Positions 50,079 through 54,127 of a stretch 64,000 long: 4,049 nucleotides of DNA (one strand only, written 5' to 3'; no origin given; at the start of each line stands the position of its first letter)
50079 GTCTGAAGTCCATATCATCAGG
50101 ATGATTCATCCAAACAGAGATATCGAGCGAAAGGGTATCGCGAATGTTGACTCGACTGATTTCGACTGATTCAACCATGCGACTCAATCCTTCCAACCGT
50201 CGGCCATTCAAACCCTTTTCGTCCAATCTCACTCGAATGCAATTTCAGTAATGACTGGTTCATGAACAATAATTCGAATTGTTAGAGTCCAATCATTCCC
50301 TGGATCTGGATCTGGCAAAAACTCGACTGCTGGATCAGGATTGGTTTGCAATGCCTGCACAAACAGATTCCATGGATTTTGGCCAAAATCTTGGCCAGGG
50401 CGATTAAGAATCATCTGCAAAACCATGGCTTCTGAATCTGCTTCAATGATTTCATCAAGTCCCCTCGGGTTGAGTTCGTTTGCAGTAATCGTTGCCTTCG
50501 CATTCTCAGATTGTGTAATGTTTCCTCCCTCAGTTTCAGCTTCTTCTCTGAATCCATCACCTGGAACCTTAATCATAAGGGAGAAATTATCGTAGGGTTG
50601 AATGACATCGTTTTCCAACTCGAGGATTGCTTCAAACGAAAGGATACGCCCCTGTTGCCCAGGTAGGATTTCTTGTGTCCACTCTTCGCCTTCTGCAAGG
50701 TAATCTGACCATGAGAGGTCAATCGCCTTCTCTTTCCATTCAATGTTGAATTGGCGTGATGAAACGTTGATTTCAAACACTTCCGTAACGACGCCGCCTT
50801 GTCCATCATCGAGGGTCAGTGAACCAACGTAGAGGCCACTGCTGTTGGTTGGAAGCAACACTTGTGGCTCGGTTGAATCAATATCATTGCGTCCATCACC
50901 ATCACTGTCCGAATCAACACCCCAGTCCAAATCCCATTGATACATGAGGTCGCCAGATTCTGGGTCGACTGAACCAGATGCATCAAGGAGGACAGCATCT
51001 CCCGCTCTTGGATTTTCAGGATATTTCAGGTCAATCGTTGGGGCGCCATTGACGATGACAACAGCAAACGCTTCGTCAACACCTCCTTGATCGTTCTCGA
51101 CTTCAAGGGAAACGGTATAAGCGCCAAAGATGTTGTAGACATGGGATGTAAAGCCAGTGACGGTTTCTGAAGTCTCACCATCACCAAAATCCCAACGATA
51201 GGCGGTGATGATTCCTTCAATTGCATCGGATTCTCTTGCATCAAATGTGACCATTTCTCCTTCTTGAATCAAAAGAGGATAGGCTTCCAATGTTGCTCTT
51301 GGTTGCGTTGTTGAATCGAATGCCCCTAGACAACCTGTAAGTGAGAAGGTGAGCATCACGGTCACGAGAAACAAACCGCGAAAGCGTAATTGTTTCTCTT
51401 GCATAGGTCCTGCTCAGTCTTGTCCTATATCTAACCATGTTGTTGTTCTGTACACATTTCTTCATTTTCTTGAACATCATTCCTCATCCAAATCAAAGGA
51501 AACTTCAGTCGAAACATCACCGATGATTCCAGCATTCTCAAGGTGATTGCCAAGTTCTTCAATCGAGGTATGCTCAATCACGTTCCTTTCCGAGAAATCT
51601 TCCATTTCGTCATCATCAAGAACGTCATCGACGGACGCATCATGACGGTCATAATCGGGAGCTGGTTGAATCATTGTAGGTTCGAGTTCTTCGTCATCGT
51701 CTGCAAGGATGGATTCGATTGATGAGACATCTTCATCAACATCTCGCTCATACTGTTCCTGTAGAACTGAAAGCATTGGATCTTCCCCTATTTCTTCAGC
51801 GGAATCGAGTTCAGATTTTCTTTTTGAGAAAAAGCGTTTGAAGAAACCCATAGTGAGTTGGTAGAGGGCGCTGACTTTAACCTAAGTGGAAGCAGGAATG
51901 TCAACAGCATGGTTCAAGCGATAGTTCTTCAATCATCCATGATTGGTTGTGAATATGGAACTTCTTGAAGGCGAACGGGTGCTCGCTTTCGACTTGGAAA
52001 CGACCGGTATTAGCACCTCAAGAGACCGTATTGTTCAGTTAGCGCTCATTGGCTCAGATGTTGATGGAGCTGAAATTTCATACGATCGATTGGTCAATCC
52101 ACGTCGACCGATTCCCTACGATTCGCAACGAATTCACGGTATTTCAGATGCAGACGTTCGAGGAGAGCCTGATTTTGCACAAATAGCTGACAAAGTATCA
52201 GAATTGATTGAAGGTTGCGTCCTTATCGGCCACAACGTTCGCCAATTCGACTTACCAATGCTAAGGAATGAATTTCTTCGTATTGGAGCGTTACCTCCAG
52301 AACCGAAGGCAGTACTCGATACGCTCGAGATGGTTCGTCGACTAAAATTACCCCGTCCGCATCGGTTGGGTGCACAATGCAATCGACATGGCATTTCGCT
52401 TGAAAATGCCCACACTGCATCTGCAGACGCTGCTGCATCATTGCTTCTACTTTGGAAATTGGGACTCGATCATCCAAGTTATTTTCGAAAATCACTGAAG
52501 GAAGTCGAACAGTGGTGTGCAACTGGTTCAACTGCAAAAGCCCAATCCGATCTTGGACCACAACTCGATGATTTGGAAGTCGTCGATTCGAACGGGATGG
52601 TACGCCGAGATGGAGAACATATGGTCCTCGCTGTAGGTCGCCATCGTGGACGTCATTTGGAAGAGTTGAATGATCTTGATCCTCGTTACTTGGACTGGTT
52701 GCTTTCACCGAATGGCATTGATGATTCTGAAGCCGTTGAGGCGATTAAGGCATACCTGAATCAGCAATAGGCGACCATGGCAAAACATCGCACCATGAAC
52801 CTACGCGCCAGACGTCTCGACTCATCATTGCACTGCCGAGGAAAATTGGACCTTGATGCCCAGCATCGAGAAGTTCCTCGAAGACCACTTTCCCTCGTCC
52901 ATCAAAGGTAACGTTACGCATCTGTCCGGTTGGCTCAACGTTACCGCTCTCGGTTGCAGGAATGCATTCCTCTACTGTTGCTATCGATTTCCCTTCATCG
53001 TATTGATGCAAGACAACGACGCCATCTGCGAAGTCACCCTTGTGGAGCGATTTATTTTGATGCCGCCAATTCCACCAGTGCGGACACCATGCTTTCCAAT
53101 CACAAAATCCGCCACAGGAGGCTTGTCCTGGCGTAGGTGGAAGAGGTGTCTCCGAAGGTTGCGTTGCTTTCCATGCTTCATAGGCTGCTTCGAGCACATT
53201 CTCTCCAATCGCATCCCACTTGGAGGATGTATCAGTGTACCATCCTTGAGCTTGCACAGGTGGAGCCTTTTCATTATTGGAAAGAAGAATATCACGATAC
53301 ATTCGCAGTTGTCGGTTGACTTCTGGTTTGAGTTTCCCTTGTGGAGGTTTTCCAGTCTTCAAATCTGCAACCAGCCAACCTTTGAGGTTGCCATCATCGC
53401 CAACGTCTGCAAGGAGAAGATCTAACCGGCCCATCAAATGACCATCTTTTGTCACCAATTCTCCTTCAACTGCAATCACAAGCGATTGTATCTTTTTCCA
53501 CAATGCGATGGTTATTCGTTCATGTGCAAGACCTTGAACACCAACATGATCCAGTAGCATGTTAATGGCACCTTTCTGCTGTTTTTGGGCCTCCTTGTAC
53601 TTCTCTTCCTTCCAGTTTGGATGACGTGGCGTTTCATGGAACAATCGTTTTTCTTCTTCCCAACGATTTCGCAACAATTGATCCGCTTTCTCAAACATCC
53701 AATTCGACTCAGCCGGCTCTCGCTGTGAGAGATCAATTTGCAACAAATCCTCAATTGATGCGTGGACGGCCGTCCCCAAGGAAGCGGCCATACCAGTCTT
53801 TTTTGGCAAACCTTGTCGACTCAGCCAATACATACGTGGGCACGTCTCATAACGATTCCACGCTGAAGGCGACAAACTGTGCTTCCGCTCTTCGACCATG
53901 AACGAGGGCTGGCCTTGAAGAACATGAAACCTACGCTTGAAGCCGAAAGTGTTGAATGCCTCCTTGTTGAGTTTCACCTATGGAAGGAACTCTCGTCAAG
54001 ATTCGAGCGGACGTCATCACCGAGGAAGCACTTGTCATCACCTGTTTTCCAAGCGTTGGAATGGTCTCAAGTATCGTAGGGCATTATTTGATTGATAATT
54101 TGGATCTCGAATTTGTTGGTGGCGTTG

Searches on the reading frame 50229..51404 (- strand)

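Call 62: search_protein_families(library=pfam, proteins=[window:50229-51404:-], max_evalue=0.00001)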
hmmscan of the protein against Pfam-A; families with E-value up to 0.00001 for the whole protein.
window:50229-51404:- (391 aa): 2 families
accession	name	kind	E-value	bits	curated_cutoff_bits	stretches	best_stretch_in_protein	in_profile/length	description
PF18911.6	PKD_4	-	1.8e-23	82.9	27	1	34-111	3-78/85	PKD domain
PF00801.26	PKD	-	7.4e-16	58.4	23.5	1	38-112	3-75/80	PKD domain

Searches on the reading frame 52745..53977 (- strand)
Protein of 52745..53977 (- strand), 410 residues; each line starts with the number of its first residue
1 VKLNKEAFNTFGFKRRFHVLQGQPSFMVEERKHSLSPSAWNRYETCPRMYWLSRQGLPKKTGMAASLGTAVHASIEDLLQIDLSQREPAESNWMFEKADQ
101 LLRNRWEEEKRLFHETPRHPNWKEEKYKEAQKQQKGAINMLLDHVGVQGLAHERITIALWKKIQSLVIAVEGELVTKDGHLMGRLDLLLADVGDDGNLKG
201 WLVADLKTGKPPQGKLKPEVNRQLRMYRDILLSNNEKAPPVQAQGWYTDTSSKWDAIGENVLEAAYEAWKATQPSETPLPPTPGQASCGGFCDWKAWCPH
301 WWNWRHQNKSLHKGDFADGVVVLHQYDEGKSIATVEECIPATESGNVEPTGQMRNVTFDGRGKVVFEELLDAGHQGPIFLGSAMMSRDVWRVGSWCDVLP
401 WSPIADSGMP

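Call 62: search_protein_families(library=pfam, proteins=[window:52745-53977:-], max_evalue=0.00001)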
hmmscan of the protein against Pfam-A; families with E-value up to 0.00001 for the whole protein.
window:52745-53977:- (410 aa): 1 family
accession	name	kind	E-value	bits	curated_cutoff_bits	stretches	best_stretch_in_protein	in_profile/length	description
PF12705.13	PDDEXK_1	-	2.5e-21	77.2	22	1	34-299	1-247/247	PD-(D/E)XK nuclease superfamily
